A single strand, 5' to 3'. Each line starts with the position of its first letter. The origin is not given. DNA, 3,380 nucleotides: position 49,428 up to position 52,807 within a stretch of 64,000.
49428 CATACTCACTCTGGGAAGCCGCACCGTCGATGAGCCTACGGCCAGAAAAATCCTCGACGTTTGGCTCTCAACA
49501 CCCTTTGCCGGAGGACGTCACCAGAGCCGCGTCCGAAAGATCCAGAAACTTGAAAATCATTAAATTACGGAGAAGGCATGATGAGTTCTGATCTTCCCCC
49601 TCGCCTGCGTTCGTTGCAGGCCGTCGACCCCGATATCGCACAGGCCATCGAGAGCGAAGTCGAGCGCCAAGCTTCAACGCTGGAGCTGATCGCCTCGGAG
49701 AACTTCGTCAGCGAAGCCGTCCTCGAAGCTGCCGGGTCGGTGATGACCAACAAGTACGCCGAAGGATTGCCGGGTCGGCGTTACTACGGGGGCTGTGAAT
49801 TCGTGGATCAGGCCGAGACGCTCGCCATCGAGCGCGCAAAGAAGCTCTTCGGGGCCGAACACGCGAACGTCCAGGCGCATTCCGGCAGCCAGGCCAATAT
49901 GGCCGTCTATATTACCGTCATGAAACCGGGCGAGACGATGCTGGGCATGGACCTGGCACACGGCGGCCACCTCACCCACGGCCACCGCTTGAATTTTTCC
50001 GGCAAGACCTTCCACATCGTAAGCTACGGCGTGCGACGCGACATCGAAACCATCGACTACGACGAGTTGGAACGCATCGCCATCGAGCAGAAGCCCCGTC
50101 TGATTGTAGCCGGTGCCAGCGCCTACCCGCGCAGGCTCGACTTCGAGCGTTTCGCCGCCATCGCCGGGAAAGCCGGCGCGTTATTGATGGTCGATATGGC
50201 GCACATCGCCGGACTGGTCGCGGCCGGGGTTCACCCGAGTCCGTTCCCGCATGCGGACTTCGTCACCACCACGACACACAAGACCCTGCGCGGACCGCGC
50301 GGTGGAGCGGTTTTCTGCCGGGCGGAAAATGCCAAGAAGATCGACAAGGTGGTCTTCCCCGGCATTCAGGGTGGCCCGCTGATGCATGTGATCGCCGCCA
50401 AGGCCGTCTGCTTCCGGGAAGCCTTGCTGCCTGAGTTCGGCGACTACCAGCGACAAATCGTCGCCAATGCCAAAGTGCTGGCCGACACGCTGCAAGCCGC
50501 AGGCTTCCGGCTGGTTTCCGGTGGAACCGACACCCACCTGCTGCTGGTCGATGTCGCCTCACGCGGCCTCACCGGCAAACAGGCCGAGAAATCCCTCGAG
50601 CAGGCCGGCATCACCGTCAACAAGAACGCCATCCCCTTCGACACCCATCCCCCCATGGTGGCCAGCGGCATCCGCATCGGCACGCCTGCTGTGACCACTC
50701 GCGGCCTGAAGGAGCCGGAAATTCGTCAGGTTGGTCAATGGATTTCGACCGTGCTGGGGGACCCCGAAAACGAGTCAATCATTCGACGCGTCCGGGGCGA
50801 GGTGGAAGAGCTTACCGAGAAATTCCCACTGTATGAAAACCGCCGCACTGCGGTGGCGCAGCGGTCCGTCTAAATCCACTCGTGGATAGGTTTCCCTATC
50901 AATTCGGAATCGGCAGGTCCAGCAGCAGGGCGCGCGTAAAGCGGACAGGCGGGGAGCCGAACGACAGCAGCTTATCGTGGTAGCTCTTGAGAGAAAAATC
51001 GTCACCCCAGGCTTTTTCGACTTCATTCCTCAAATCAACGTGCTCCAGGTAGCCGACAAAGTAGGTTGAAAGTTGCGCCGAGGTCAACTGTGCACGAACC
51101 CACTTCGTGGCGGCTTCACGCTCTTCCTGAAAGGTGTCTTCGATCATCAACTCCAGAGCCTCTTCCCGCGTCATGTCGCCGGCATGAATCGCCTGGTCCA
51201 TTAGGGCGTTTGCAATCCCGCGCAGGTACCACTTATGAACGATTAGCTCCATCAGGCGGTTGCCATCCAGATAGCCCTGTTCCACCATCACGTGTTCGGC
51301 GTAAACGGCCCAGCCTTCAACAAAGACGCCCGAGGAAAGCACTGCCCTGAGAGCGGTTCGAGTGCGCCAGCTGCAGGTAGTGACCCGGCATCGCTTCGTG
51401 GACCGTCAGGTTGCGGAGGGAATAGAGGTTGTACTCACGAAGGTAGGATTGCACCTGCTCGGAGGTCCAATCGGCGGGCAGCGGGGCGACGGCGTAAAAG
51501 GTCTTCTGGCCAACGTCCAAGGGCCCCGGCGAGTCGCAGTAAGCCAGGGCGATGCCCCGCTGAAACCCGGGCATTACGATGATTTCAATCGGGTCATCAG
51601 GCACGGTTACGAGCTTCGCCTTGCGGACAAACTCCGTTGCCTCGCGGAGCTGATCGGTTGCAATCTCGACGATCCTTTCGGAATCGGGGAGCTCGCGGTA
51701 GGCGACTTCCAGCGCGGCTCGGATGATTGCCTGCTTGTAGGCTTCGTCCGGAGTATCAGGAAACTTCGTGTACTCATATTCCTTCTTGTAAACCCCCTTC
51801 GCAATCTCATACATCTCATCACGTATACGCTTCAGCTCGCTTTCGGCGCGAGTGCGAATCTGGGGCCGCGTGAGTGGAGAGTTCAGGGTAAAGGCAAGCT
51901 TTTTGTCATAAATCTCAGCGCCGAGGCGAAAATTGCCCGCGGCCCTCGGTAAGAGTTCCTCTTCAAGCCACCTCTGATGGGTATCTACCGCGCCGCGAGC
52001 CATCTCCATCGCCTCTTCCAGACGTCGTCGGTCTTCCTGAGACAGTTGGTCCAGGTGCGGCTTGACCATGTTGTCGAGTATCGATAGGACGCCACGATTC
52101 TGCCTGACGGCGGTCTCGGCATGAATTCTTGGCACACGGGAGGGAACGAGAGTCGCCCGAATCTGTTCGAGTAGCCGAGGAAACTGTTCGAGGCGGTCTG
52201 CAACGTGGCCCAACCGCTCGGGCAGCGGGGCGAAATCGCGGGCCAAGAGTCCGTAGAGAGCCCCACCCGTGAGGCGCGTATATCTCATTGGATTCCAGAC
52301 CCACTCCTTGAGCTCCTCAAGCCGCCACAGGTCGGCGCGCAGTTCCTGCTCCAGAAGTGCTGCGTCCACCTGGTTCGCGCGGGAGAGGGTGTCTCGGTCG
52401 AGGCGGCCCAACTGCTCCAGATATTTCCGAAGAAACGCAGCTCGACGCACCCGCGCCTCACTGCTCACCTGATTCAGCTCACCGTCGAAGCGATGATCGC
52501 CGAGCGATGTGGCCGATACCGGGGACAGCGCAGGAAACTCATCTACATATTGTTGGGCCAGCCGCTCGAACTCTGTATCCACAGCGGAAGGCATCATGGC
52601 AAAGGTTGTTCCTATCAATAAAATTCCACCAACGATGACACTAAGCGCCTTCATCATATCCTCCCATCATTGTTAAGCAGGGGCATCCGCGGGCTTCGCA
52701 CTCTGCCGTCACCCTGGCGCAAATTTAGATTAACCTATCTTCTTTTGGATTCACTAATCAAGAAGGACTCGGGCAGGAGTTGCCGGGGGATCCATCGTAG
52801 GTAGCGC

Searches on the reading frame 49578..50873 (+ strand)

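Call 71: search_protein_families(library=pfam, proteins=[window:49578-50873:+], max_evalue=0.00001)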
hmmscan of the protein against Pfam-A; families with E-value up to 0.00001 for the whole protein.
window:49578-50873:+ (431 aa): 3 families
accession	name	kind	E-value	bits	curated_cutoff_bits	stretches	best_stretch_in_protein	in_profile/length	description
PF00464.25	SHMT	-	7.1e-167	555.5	27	1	13-389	1-399/399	Serine hydroxymethyltransferase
PF00155.27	Aminotran_1_2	-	1.4e-09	38.1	19.7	1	65-376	33-353/361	Aminotransferase class I and II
PF01212.27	Beta_elim_lyase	-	2.8e-06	27.3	27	1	85-348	39-273/288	Beta-eliminating lyase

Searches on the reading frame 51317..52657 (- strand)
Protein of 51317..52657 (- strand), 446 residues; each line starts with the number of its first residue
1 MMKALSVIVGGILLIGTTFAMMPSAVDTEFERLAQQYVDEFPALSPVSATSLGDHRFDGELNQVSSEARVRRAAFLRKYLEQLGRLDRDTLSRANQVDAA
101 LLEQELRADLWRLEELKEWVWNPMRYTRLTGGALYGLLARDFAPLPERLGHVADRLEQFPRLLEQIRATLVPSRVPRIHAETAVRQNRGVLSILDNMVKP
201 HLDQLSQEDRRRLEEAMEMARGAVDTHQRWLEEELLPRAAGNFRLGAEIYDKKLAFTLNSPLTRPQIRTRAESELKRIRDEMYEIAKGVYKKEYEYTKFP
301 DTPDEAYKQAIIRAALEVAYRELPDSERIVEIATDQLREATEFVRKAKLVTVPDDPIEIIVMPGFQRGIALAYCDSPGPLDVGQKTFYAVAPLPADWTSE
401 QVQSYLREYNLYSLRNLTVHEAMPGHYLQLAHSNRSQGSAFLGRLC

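Call 71: search_protein_families(library=pfam, proteins=[window:51317-52657:-], max_evalue=0.00001)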
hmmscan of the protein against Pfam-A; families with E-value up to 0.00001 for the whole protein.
window:51317-52657:- (446 aa): 1 family
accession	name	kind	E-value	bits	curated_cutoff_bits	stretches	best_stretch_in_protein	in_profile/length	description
PF05960.17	DUF885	-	3.6e-60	205.5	32.4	1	46-438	1-385/532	Bacterial protein of unknown function (DUF885)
